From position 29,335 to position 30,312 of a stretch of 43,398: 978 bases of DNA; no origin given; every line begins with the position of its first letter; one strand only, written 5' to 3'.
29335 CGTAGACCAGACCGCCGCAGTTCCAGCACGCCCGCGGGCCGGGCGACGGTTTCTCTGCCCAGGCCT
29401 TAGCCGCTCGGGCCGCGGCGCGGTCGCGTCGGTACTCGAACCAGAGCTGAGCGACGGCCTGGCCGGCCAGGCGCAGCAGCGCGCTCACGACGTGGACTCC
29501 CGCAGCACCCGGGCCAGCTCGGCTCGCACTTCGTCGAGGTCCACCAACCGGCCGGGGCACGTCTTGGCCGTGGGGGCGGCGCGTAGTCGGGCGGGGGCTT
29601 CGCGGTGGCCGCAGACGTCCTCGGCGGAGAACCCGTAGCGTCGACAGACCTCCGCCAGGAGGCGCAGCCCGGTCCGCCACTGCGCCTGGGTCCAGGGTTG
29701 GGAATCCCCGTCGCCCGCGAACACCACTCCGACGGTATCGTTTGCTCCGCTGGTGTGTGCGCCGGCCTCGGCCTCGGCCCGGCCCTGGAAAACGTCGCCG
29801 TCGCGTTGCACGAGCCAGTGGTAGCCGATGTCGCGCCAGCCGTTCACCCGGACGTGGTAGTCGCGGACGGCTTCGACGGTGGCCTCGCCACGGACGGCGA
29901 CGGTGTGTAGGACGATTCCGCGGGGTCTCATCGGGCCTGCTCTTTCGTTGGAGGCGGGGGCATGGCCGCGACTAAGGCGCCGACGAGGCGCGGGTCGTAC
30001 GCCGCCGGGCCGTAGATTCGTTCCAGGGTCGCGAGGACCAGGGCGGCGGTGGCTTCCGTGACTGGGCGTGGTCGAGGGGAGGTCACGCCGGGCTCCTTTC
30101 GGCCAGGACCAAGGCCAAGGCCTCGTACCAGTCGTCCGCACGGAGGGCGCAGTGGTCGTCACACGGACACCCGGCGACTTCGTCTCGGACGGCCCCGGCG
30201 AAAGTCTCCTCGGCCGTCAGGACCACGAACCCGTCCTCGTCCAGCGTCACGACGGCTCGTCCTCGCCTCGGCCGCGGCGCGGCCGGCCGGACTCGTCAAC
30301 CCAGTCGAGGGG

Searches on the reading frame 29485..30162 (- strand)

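Call 72: search_protein_families(library=pfam, proteins=[window:29485-30162:-], max_evalue=0.001)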
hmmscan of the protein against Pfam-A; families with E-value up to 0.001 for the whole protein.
window:29485-30162:- (225 aa): 1 family
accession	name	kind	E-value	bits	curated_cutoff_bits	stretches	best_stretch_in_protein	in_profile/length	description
PF01510.30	Amidase_2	-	1.2e-20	74.6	26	1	78-205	3-131/131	N-acetylmuramoyl-L-alanine amidase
